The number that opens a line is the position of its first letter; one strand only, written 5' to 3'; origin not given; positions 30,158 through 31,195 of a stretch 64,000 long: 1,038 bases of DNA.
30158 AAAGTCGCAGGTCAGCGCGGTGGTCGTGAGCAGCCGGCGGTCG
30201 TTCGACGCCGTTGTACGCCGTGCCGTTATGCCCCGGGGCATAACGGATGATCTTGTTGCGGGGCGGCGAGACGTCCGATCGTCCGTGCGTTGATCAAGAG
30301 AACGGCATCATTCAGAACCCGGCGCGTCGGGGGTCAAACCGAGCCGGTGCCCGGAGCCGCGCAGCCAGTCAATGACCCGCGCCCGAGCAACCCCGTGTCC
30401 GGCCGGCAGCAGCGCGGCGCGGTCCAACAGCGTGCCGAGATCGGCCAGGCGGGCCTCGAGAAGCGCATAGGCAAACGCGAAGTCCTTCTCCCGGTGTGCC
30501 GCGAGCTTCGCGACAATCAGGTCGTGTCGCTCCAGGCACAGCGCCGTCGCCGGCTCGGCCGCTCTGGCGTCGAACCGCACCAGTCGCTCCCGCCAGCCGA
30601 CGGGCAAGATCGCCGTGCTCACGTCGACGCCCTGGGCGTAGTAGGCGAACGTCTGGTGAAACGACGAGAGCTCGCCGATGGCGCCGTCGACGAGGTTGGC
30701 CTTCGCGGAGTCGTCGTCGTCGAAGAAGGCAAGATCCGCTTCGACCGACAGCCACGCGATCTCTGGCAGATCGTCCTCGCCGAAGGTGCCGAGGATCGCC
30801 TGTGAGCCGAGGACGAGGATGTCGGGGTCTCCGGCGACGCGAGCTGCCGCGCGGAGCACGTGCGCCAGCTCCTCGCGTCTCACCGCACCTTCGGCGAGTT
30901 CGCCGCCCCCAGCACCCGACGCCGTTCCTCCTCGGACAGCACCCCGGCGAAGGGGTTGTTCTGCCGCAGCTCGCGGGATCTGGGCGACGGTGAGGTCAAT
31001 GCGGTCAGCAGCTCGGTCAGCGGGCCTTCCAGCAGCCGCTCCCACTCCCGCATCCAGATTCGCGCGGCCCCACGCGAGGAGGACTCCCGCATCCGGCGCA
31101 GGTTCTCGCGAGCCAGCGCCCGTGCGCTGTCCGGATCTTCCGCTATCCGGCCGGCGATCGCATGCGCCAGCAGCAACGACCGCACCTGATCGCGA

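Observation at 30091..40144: A 10-kb integrative mobilizable element inserted in tRNA-Ala, bounded by 33-bp perfect direct repeats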

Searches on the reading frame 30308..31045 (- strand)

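Call 11: search_protein_families(library=pfam, proteins=[window:30308-31045:-], max_evalue=0.01)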
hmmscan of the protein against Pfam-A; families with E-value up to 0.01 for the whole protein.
window:30308-31045:- (245 aa): 1 family
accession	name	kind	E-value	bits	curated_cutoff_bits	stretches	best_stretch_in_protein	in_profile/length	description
PF19502.5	DUF6036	-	0.00046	20.5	23.6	1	76-189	22-112/164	Nucleotidyltransferase of unknown function (DUF6036)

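Call 12: search_protein_families(library=ncbifam, proteins=[window:30308-31045:-], max_evalue=0.01)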
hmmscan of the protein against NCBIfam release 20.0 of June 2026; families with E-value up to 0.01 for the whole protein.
window:30308-31045:- (245 aa): 0 families
